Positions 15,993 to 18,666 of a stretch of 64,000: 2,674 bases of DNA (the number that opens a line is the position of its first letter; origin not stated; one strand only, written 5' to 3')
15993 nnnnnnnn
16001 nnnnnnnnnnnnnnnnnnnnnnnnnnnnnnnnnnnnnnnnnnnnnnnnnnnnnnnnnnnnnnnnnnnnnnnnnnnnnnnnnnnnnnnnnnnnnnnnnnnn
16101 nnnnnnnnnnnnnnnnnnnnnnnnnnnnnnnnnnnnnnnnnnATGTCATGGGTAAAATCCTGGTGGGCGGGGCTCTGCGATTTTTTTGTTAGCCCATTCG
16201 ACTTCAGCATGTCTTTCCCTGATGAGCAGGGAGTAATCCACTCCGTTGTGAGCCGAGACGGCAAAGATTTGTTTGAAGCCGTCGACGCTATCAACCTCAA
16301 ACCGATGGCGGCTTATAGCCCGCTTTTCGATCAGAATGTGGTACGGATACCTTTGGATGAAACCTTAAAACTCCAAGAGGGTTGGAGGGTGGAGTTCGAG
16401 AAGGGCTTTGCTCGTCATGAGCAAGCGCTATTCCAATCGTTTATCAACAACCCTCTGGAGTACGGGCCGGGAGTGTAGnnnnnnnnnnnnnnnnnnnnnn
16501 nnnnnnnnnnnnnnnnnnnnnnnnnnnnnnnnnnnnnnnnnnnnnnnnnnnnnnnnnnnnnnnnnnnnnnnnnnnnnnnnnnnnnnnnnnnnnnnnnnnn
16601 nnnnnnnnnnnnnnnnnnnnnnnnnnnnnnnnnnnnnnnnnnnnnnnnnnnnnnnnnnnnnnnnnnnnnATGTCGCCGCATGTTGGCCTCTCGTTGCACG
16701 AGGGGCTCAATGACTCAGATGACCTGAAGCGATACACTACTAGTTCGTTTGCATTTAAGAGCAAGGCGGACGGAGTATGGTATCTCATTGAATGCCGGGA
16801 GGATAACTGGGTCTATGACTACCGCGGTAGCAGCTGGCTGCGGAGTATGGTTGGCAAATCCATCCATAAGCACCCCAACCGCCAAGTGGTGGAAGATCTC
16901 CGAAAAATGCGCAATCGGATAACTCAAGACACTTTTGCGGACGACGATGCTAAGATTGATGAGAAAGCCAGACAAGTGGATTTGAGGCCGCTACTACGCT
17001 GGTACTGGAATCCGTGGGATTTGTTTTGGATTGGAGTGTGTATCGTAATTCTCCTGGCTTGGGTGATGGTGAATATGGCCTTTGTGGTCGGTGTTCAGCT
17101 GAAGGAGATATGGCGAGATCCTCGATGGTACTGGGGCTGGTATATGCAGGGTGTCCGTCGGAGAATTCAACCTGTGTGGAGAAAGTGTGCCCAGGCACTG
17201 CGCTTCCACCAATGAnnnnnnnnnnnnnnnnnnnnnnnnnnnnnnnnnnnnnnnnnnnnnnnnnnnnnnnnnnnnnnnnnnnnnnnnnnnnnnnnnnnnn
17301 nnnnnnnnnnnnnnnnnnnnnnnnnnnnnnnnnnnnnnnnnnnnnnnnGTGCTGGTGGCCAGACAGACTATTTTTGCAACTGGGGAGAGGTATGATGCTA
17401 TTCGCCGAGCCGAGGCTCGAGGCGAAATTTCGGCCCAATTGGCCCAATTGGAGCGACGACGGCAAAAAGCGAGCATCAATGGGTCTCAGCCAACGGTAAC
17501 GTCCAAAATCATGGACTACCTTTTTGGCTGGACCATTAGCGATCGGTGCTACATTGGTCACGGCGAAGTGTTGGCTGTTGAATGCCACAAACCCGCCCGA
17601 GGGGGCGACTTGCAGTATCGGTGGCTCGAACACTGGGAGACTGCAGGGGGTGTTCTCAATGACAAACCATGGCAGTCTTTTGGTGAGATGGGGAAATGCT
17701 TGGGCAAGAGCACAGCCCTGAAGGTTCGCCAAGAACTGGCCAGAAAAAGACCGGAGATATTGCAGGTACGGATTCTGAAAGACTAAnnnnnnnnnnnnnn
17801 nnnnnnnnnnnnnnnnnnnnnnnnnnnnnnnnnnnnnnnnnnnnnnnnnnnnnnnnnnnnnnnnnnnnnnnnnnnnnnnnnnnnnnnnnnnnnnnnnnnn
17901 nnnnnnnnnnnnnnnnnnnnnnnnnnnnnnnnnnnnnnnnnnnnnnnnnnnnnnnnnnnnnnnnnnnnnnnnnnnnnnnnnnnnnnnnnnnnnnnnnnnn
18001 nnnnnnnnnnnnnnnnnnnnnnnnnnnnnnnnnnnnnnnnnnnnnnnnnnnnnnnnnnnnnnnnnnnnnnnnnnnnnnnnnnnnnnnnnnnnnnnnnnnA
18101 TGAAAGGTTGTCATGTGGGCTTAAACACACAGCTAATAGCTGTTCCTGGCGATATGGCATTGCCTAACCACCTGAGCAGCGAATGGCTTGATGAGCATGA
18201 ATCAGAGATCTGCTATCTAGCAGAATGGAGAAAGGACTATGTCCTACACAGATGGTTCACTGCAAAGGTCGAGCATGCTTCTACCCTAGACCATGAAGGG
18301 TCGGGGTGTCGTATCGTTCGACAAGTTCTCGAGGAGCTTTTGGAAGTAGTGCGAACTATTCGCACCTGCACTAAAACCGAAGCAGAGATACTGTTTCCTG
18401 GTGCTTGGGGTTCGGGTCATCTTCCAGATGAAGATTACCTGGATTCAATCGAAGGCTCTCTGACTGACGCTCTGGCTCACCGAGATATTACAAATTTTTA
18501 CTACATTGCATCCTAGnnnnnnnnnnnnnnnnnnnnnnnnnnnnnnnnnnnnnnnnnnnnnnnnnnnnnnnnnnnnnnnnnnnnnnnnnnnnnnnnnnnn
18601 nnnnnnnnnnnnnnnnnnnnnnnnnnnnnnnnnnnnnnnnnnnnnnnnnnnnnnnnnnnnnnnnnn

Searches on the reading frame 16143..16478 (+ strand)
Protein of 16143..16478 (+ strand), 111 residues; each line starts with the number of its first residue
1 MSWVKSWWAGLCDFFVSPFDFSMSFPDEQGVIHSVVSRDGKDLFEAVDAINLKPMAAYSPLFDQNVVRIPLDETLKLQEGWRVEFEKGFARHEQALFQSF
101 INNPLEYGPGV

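Call 12: find_encoding_contigs(protein=window:16143-16478:+, flank=6000, max_places=10)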
Protein window:16143-16478:+ (111 aa): 2 contigs read that carry it; 1 place shown.
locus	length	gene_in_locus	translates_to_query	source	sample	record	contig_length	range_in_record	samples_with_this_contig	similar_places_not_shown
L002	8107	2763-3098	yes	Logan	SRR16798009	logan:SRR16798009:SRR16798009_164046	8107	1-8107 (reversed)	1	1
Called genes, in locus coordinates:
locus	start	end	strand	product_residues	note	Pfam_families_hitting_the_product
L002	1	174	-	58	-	?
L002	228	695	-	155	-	PF00177:Ribosomal_S7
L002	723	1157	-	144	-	PF00164:Ribosom_S12_S23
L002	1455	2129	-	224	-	-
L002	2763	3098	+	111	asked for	-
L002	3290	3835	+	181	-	-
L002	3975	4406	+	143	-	-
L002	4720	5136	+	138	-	-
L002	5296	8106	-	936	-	?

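Call 14: search_protein_families(library=pfam, proteins=[window:16143-16478:+], max_evalue=1)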
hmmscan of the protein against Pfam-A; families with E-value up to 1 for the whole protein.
window:16143-16478:+ (111 aa): 0 families

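Call 18: find_related_loci(query=window:16143-16478:+, collection=viral_contigs, flank=6000)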
Query window:16143-16478:+ (111 aa) in viral_contigs; peptide patterns used: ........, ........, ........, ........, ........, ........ (x = any residue, [..] = any of these).
12 stretches matched a pattern, but none encodes a relative of the query by tblastn (E <= 1e-3).

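Call 30: find_homologous_proteins(query=window:16143-16478:+, max_evalue=0.01)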
Query window:16143-16478:+ (111 aa): 1 proteins with E <= 0.01 among 3 candidates.
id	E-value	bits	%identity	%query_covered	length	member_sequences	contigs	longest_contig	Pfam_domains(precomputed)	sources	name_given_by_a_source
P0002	7.8e-71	253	100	100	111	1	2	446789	-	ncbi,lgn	-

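Call 36: search_protein_families(library=phrogs, proteins=[window:16143-16478:+], max_evalue=1)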
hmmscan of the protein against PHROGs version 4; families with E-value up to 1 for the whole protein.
window:16143-16478:+ (111 aa): 3 families
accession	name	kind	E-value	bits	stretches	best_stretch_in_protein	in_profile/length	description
phrog_14254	-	unknown function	0.031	14.4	1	22-78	60-116/302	-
phrog_12954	-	unknown function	0.13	13.6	1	65-90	30-55/86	-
phrog_28151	-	unknown function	0.38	11.7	1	77-101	39-63/64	-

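Call 37: search_protein_families(library=padloc, proteins=[window:16143-16478:+], max_evalue=1)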
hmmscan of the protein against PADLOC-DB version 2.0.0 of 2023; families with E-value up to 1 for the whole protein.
window:16143-16478:+ (111 aa): 0 families

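Call 38: search_protein_families(library=ncbifam, proteins=[window:16143-16478:+], max_evalue=1)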
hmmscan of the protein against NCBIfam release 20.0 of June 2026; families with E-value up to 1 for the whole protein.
window:16143-16478:+ (111 aa): 0 families

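Call 76: search_solved_structures(query=window:16143-16478:+, max_evalue=0.1)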
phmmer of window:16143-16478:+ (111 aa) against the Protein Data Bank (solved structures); distinct sequences matched with E-value up to 0.1: 0.

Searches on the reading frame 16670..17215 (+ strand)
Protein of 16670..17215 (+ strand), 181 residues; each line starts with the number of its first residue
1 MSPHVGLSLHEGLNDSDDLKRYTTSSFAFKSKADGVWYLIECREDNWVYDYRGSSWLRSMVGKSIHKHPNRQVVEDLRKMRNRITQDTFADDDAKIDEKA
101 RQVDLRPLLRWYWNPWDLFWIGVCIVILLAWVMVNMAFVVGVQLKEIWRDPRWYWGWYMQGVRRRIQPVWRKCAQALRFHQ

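Call 14: search_protein_families(library=pfam, proteins=[window:16670-17215:+], max_evalue=1)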
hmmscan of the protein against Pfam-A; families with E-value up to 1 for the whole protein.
window:16670-17215:+ (181 aa): 0 families

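Call 36: search_protein_families(library=phrogs, proteins=[window:16670-17215:+], max_evalue=1)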
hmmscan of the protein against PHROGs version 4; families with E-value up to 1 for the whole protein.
window:16670-17215:+ (181 aa): 0 families

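Call 37: search_protein_families(library=padloc, proteins=[window:16670-17215:+], max_evalue=1)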
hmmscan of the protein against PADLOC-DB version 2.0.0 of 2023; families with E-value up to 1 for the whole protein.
window:16670-17215:+ (181 aa): 0 families

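Call 38: search_protein_families(library=ncbifam, proteins=[window:16670-17215:+], max_evalue=1)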
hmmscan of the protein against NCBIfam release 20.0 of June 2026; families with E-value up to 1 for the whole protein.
window:16670-17215:+ (181 aa): 0 families

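Call 43: list_cluster_members(proteins=[window:15741-15935:+, window:15666-15935:+, P0001, P0002, window:16670-17212:+, window:18100-18513:+, window:14103-14534:-, window:15763-15912:+])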
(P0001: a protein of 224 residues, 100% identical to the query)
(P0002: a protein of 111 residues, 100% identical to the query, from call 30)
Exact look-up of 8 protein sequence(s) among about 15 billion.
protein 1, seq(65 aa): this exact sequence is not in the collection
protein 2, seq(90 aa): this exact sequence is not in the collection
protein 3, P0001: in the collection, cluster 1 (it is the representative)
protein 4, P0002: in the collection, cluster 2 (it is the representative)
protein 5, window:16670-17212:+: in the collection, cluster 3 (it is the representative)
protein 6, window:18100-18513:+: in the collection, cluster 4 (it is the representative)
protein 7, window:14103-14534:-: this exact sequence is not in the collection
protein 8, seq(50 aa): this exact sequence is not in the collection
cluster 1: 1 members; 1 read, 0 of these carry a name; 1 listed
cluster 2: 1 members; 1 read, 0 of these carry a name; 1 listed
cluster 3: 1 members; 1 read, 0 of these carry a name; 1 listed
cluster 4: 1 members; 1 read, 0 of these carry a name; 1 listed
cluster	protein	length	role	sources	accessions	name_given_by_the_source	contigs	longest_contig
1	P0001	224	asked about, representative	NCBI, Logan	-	-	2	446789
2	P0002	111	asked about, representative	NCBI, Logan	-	-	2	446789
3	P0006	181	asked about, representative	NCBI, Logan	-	-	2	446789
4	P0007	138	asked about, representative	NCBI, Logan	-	-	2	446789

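Call 77: search_solved_structures(query=window:16670-17215:+, max_evalue=0.1)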
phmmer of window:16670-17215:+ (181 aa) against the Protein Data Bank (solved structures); distinct sequences matched with E-value up to 0.1: 0.

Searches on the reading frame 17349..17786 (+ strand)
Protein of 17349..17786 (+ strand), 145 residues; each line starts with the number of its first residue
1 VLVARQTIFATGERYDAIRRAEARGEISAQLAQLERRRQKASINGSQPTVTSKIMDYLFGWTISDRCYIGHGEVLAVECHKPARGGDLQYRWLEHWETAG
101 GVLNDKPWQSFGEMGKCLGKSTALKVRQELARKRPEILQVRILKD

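Call 14: search_protein_families(library=pfam, proteins=[window:17349-17786:+], max_evalue=1)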
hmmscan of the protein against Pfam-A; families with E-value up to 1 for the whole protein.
window:17349-17786:+ (145 aa): 0 families

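Call 36: search_protein_families(library=phrogs, proteins=[window:17355-17786:+], max_evalue=1)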
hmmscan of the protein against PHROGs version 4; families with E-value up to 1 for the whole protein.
window:17355-17786:+ (143 aa): 0 families

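Call 37: search_protein_families(library=padloc, proteins=[window:17355-17786:+], max_evalue=1)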
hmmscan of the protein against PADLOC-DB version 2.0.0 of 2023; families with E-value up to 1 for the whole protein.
window:17355-17786:+ (143 aa): 0 families

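Call 38: search_protein_families(library=ncbifam, proteins=[window:17355-17786:+], max_evalue=1)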
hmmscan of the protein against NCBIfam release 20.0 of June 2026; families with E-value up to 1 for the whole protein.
window:17355-17786:+ (143 aa): 0 families

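Call 78: search_solved_structures(query=window:17355-17786:+, max_evalue=0.1)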
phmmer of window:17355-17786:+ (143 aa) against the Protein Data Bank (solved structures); distinct sequences matched with E-value up to 0.1: 0.

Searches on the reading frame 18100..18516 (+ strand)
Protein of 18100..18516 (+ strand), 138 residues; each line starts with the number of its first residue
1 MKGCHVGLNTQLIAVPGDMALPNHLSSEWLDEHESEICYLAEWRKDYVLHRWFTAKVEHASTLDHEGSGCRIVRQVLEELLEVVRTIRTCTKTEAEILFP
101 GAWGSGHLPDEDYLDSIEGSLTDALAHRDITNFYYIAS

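Call 14: search_protein_families(library=pfam, proteins=[window:18100-18516:+], max_evalue=1)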
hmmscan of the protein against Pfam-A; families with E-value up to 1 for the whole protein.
window:18100-18516:+ (138 aa): 1 family
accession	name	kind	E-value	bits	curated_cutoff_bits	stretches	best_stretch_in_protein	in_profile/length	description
PF20823.2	Cmr2_Zn-bd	-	0.14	12.7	27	1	4-40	8-40/58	CRISPR RNA silencing complex Cmr2 subunit, Zn-binding domain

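Call 36: search_protein_families(library=phrogs, proteins=[window:18100-18516:+], max_evalue=1)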
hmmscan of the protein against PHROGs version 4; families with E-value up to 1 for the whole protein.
window:18100-18516:+ (138 aa): 0 families

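Call 37: search_protein_families(library=padloc, proteins=[window:18100-18516:+], max_evalue=1)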
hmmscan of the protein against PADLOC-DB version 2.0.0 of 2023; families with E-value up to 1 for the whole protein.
window:18100-18516:+ (138 aa): 0 families

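Call 38: search_protein_families(library=ncbifam, proteins=[window:18100-18516:+], max_evalue=1)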
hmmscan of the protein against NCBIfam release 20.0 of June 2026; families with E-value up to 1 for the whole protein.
window:18100-18516:+ (138 aa): 0 families

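Call 79: search_solved_structures(query=window:18100-18516:+, max_evalue=0.1)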
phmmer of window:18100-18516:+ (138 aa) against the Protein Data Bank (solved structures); distinct sequences matched with E-value up to 0.1: 1.
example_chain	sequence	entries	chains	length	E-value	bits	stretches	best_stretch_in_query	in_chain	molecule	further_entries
8b5u_A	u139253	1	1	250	0.065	16.4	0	50-120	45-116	Quinonoid dihydropteridine reductase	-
